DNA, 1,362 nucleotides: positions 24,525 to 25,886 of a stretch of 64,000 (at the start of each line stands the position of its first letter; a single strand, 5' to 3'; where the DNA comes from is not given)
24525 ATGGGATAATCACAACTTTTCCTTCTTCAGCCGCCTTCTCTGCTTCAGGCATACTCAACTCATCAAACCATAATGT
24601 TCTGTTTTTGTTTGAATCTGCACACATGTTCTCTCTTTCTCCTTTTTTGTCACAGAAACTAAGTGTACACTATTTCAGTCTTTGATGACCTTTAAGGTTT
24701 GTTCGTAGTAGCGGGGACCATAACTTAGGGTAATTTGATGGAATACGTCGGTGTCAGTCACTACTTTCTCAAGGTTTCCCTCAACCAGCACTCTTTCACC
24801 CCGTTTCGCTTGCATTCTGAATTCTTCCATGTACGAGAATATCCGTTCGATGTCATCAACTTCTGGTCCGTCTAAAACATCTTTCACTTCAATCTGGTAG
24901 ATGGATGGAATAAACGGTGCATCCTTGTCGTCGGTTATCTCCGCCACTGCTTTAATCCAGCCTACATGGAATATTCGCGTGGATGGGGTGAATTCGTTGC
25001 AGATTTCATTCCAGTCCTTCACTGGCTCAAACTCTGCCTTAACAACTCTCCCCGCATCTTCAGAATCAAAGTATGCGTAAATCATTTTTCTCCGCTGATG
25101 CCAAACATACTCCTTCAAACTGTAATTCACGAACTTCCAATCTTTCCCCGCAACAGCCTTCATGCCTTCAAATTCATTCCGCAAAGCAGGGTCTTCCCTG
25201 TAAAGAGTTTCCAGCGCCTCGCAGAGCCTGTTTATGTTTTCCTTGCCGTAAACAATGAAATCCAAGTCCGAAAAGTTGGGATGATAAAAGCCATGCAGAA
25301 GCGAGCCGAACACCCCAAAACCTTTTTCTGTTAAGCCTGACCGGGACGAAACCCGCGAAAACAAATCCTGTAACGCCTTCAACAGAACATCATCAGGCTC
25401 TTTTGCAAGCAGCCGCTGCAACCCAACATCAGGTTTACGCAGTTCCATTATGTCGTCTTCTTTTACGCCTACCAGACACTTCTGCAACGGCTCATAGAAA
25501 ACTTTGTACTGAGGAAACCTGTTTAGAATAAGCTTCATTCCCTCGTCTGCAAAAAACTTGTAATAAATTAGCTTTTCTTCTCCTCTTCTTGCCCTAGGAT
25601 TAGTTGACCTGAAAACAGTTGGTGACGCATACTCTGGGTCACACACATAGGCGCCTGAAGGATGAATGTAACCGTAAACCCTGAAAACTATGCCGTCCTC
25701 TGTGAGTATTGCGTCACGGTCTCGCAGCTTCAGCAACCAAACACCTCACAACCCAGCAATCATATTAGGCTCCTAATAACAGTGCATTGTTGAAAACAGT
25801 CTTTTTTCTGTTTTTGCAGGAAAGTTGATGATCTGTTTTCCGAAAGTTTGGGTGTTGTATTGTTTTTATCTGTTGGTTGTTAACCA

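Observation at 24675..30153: Triplicated uncharacterised Pol-beta nucleotidyltransferase clustered with a PP-loop Asn-synthetase-like ATPase and a CPBP protease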

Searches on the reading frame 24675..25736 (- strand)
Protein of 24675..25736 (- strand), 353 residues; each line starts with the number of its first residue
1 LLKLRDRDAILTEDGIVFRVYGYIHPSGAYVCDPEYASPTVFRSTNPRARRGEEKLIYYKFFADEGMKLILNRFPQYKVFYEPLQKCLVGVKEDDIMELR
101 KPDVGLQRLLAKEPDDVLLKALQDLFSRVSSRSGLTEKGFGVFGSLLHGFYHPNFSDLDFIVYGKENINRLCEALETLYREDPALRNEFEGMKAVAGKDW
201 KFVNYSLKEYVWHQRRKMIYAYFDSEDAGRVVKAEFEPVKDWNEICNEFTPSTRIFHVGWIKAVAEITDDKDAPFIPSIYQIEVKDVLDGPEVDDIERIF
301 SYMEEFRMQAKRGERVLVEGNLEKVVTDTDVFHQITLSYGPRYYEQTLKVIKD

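Call 3: search_protein_families(library=pfam, proteins=[window:24675-25736:-], max_evalue=1)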
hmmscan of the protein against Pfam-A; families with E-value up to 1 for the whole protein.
window:24675-25736:- (353 aa): 3 families
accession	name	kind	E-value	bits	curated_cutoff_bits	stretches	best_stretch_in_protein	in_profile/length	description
PF01909.29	NTP_transf_2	-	5.3e-06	27.2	21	1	127-182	6-47/93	Nucleotidyltransferase domain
PF03863.18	Phage_mat-A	-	0.037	13.3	25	1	215-326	288-405/446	Phage maturation protein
PF18765.7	Polbeta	-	0.043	14.4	26.9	1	142-171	18-48/93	Polymerase beta, Nucleotidyltransferase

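Call 4: search_protein_families(library=ncbifam, proteins=[window:24675-25736:-], max_evalue=1)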
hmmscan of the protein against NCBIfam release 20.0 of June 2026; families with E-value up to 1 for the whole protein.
window:24675-25736:- (353 aa): 0 families

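Call 6: search_solved_structures(query=window:24675-25736:-, max_evalue=10, show_alignments=2)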
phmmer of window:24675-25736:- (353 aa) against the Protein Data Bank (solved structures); distinct sequences matched with E-value up to 10: 0.

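Call 10: list_cluster_members(proteins=[window:24675-25736:-, window:25889-26923:-, window:25889-26989:-, window:29107-30153:+, window:27051-28103:-, window:28345-29049:+])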
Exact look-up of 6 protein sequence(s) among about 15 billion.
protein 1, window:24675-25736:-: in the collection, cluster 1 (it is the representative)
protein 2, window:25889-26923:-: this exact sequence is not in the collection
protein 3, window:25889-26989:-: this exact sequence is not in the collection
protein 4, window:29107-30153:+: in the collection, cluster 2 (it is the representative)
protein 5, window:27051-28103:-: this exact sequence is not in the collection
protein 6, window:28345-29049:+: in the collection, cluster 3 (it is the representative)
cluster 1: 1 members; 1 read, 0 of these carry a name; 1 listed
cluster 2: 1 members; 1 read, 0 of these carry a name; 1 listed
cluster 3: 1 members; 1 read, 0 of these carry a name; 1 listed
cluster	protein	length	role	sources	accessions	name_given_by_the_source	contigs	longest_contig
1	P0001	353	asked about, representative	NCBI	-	-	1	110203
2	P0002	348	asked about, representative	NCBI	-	-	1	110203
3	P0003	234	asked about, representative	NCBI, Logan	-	-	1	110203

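Call 19: find_homologous_proteins(query=A1, max_evalue=0.001)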
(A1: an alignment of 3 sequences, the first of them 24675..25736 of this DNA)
Query A1 (3 sequences) (353 aa, profile of the alignment): 2830 proteins with E <= 0.001 among 6886 candidates; the best 120 are listed.
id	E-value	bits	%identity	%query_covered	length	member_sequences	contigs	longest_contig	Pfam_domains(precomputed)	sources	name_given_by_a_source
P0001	1.2e-162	559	100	100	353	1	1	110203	PF01909.30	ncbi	-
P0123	8.9e-151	520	88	100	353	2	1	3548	PF01909.30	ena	-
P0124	1.1e-148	513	87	100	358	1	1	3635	PF01909.30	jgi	jgi:predicted nucleotidyltransferase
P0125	1.1e-147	510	87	100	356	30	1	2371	PF01909.30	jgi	jgi:predicted nucleotidyltransferase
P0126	4.0e-147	508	88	100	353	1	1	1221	PF01909.30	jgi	-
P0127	5.5e-147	508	88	100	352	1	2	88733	PF01909.30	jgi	jgi:predicted nucleotidyltransferase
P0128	3.9e-146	505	85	100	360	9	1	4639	PF01909.30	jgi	-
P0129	3.9e-146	505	87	100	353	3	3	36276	PF01909.30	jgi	jgi:predicted nucleotidyltransferase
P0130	4.4e-146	505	88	100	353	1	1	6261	PF01909.30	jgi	jgi:predicted nucleotidyltransferase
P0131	7.7e-146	504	88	100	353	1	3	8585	PF01909.30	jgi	jgi:predicted nucleotidyltransferase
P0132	7.9e-146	504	86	100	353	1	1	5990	PF01909.30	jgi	jgi:predicted nucleotidyltransferase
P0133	8.6e-146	504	86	100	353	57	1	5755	-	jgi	jgi:predicted nucleotidyltransferase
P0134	2.1e-145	503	87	100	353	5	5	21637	PF01909.30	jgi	jgi:predicted nucleotidyltransferase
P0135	2.1e-145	502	88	100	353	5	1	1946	PF01909.30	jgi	jgi:predicted nucleotidyltransferase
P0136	6.0e-145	501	85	100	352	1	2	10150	PF01909.30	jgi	jgi:predicted nucleotidyltransferase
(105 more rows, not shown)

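Call 20: search_protein_representatives(alignment_id=A1)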
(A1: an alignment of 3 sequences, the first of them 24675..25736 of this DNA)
Query: 3 sequences, 348 profile positions. Proteins with E-value up to 0.001 (for the whole library): 1402; up to 1e-10: 972; up to 1e-30: 388. The best 150 are listed.
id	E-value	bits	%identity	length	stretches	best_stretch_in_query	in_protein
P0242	6.8e-119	413.7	-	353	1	1-346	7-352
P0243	1.7e-110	386.1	-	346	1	4-345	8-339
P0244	1.6e-99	349.9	-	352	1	2-345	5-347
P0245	1.3e-98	347.0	-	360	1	3-347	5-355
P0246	1.9e-92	326.7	-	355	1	6-346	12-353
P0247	2.5e-92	326.3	-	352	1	2-346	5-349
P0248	1.5e-90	320.5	-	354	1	3-345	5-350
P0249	2.1e-90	320.0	-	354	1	2-345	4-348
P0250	4.0e-90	319.0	-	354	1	3-344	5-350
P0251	5.4e-90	318.6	-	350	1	1-345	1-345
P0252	1.2e-88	314.1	-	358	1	2-346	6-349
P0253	1.9e-87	310.3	-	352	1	2-343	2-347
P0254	7.4e-87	308.3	-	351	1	2-344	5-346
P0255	1.1e-86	307.8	-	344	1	3-343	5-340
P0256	2.2e-86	306.7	-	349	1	1-343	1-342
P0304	1.5e-72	261.3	-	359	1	4-341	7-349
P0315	4.4e-68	246.5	-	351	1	3-336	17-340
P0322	8.3e-66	239.1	-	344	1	1-347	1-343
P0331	1.1e-62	228.8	-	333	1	21-346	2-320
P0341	4.1e-61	223.7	-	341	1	3-340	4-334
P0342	7.9e-61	222.7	-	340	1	1-345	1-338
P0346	4.7e-60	220.2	-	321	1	4-337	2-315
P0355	1.2e-58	215.5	-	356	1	2-344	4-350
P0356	1.3e-58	215.4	-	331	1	21-345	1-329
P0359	3.4e-58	214.1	-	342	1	3-346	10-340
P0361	7.4e-58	212.9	-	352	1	6-334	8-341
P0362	9.9e-58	212.5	-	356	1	3-337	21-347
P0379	2.7e-55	204.5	-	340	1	4-340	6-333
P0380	2.8e-55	204.5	-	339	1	2-345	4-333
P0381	4.2e-55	203.9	-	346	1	2-336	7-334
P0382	4.3e-55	203.9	-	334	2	6-180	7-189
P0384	5.5e-55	203.5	-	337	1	9-334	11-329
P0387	2.8e-54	201.2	-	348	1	4-346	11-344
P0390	3.3e-54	200.9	-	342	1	6-337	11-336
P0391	3.9e-54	200.7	-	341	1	4-347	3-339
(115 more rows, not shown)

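Call 52: list_cluster_members(proteins=[P0387, P0391, P0331, P0361, P0380, P0356, P0342, P0359, P0381, P0355])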
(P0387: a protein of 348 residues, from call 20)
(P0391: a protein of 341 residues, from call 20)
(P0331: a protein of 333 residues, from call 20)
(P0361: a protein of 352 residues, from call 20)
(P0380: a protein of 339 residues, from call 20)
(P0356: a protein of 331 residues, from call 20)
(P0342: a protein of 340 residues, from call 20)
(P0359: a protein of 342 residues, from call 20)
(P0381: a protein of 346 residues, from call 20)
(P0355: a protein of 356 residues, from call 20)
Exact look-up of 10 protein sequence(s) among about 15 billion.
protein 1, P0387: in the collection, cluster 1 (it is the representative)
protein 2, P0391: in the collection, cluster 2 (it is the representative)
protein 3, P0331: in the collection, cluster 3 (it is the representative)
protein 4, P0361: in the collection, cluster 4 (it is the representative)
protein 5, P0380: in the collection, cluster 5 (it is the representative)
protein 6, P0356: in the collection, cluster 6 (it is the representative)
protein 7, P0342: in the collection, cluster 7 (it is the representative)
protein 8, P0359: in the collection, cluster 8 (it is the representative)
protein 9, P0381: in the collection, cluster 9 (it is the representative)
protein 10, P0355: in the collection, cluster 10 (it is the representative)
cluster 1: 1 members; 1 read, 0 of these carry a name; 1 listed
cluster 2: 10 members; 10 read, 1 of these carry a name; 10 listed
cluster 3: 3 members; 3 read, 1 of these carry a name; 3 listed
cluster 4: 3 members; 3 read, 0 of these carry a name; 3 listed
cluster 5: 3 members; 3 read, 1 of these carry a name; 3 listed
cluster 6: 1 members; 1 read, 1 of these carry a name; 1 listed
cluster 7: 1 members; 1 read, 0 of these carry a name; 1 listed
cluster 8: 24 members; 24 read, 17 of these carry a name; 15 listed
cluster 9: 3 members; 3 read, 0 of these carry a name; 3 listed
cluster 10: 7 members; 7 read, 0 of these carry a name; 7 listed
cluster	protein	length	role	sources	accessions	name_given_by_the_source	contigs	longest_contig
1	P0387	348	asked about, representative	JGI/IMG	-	-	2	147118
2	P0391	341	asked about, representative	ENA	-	-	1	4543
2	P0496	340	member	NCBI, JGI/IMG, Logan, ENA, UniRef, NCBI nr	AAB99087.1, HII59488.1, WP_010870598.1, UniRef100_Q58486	TPA: hypothetical protein HA335_02735 [Methanocaldococcus jannaschii] | Uncharacterized protein MJ1086 n=2 Tax=Methanocaldococcus jannaschii TaxID=2190 ... | nucleotidyltransferase domain-containing protein [Methanocaldococcus jannaschii]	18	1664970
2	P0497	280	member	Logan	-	-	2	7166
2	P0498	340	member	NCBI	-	-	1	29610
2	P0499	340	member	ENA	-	-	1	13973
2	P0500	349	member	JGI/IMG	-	-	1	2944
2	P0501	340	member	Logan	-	-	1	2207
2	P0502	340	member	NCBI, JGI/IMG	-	-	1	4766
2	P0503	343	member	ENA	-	-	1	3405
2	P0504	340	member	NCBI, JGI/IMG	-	-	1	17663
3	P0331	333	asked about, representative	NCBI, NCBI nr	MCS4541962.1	MAG: nucleotidyltransferase domain-containing protein [Euryarchaeota archaeon] | nucleotidyltransferase domain-containing protein [Euryarchaeota archaeon]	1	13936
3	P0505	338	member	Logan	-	-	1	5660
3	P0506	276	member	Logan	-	-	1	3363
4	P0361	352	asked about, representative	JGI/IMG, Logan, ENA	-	-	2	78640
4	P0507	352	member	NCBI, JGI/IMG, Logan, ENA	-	-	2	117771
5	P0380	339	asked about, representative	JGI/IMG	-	-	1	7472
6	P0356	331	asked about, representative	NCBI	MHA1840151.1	MAG: hypothetical protein ACTSYO_09390 [Candidatus Ranarchaeia archaeon]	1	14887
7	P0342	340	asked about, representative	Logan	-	-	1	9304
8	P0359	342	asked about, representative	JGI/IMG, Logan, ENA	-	predicted nucleotidyltransferase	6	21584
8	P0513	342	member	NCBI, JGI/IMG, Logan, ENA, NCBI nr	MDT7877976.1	MAG: hypothetical protein RQ862_05415 [Candidatus Caldarchaeales archaeon] | predicted nucleotidyltransferase | hypothetical protein [Candidatus Caldarchaeales archaeon]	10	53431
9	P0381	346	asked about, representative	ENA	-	-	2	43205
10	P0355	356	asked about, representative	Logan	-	-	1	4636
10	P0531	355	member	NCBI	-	-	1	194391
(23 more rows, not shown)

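Call 54: find_encoding_contigs(protein=P0496, flank=10000, max_places=3)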
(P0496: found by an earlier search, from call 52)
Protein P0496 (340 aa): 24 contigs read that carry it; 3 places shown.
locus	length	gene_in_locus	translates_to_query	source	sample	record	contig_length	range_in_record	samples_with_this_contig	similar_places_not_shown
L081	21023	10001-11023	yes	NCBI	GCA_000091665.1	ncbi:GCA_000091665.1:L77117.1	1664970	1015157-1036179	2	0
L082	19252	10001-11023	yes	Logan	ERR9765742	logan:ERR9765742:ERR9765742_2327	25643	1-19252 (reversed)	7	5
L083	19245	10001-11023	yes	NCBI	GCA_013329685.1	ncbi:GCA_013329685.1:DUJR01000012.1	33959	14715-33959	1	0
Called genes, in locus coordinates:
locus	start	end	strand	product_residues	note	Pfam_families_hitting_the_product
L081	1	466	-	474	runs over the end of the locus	PF04715:, PF00425:Chorismate_bind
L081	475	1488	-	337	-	PF01637:ATPase_2, PF13191:AAA_16, PF24883:NPHP3_N (weak), PF13173:AAA_14 (faint), PF13401:AAA_22, PF21690:MJ1010-like_2nd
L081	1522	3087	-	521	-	PF18490:tRNA_bind_4, PF00587:tRNA-synt_2b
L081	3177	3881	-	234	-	PF03706:LPG_synthase_TM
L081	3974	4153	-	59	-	-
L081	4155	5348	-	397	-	PF01970:TctA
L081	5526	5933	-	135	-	-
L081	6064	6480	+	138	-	PF01894:YjbQ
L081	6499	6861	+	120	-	PF01978:TrmB, PF13412:HTH_24 (weak), PF25212:HVO_A0114 (weak)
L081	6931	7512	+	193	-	PF02525:Flavodoxin_2, PF03358:FMN_red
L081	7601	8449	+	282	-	PF08501:Shikimate_dh_N, PF01488:Shikimate_DH, PF18317:SDH_C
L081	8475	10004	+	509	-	-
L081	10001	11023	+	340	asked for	PF01909:NTP_transf_2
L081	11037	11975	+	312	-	PF00288:GHMP_kinases_N, PF08544:GHMP_kinases_C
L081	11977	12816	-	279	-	PF00005:ABC_tran, PF02463:SMC_N, PF13304:AAA_21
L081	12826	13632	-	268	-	PF02361:CbiQ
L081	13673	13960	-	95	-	PF02553:CbiN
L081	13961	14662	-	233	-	PF01891:CbiM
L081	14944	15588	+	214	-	PF03824:NicO, PF13386:DsbD_2, PF09930:DUF2162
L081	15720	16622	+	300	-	PF04055:Radical_SAM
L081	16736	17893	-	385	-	PF02624:YcaO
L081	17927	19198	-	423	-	PF22641:TiaS_TCKD, PF08489:TiaS_FLD, PF01336:tRNA_anti-codon, PF23783:Zn_ribbon_TiaS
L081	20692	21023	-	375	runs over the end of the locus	PF01118:Semialdhyde_dh, PF22698:Semialdhyde_dhC_1, PF02774:Semialdhyde_dhC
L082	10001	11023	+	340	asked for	PF01909:NTP_transf_2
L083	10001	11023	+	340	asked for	PF01909:NTP_transf_2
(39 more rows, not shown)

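Call 56: find_encoding_contigs(protein=P0531, flank=8000, max_places=2)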
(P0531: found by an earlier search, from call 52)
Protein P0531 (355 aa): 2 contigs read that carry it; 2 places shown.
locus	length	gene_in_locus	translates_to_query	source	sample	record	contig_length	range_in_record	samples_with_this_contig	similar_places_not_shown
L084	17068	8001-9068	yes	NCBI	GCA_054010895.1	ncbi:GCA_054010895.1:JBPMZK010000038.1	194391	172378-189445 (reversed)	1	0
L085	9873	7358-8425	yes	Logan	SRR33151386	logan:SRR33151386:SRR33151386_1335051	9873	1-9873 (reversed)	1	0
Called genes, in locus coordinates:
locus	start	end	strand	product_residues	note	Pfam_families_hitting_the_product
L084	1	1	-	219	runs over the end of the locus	-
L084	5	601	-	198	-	PF07760:DUF1616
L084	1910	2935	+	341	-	PF07760:DUF1616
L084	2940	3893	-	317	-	PF00158:Sigma54_activat (faint), PF00493:MCM (weak), PF05496:RuvB_N (weak), PF00004:AAA, PF07726:AAA_3, PF07728:AAA_5, PF17863:AAA_lid_2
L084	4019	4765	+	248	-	PF11611:DUF4352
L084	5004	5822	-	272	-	PF04055:Radical_SAM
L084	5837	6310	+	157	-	-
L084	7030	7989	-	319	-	PF01874:CitG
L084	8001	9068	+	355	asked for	-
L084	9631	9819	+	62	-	-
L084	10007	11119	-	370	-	PF05496:RuvB_N, PF13481:AAA_25 (weak), PF13177:DNA_pol3_delta2, PF00004:AAA, PF13173:AAA_14 (weak), PF21960:RCF1-5-like_lid, PF25361:AAA_lid_RFC1 (weak), PF08542:Rep_fac_C, +3 more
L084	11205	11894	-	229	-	PF00149:Metallophos, PF12850:Metallophos_2, PF14582:Metallophos_3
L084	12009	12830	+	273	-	PF09754:PAC2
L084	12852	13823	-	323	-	PF04055:Radical_SAM, PF13353:Fer4_12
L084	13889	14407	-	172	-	PF01885:PTS_2-RNA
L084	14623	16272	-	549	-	PF04055:Radical_SAM (weak)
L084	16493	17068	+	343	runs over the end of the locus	PF00466:Ribosomal_L10, PF17777:RL10P_insert, PF00428:Ribosomal_60s (weak)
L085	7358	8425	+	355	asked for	-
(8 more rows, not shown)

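Call 57: find_encoding_contigs(protein=P0507, flank=8000, max_places=2)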
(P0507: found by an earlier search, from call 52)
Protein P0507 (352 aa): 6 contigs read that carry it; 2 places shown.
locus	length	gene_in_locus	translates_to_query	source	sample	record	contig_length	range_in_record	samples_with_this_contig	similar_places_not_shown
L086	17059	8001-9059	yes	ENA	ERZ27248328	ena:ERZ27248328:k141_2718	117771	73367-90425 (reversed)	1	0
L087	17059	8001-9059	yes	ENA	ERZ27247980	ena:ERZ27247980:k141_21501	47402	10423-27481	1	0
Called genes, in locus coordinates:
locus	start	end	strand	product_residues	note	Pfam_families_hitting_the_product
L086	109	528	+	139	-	PF04014:MazE_antitoxin (weak), PF01842:ACT (weak)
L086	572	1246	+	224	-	PF00753:Lactamase_B, PF19583:ODP (weak)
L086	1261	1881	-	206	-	PF03692:CxxCxxCC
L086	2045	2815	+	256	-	PF01904:DUF72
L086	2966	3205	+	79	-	-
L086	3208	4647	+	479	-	PF13506:Glyco_transf_21 (weak), PF00535:Glycos_transf_2, PF13641:Glyco_tranf_2_3, PF13632:Glyco_trans_2_3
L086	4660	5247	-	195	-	PF01931:NTPase_I-T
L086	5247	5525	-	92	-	-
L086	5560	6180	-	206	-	PF01380:SIS, PF13580:SIS_2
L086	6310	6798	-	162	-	PF01986:DUF123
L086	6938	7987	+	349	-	-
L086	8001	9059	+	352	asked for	-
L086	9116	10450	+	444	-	PF19289:PmbA_TldD_3rd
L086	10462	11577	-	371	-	PF04055:Radical_SAM, PF13353:Fer4_12 (faint), PF13186:SPASM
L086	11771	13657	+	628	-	PF02730:AFOR_N, PF01314:AFOR_C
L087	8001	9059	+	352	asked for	-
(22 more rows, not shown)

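Call 58: find_encoding_contigs(protein=P0387, flank=8000, max_places=2)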
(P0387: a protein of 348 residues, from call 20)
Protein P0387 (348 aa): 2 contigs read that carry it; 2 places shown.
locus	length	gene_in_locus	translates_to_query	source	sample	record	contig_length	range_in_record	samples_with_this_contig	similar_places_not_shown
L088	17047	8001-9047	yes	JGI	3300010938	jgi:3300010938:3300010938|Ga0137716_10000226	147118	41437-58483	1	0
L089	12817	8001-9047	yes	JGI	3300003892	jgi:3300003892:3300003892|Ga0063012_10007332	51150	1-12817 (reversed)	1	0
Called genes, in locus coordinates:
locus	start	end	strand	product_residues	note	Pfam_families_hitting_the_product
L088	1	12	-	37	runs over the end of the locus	-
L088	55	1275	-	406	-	PF09376:NurA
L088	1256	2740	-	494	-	PF01935:DUF87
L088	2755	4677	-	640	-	PF02934:GatB_N, PF02938:GAD, PF02637:GatB_Yqey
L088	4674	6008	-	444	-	PF18195:GatD_N, PF00710:Asparaginase, PF17763:Asparaginase_C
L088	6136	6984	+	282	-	PF00248:Aldo_ket_red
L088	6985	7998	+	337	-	-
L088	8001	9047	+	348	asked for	-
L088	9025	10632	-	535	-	-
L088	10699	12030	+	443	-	PF19289:PmbA_TldD_3rd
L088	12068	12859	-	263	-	-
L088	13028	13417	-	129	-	PF13473:Cupredoxin_1 (weak)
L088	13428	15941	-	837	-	PF04234:CopC (weak), PF07494:Reg_prop (faint), PF05425:CopD, PF08450:SGL (faint), PF24684:Vgb_lyase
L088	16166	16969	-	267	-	-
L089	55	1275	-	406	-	PF09376:NurA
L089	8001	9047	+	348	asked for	-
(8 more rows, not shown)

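Call 65: search_protein_families(library=pfam, proteins=[L081:8475-10004:+], max_evalue=5)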
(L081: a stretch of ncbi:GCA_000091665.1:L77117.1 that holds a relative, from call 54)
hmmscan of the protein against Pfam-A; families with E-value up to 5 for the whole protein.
L081:8475-10004:+ (509 aa): 4 families
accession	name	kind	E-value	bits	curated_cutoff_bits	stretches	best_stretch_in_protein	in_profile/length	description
PF11977.14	RNase_Zc3h12a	-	7.5e-05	22.9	23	1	358-478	2-135/154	Zc3h12a-like Ribonuclease NYN domain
PF06745.19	ATPase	-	0.023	14.5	26.6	1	359-429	121-192/231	KaiC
PF10391.15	DNA_pol_lambd_f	-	0.027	14.7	29.8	0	77-93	20-36/51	Fingers domain of DNA polymerase lambda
PF21794.3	RAD51D_N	-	0.19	12.3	27.3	0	13-43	4-34/60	RAD51D, N-terminal domain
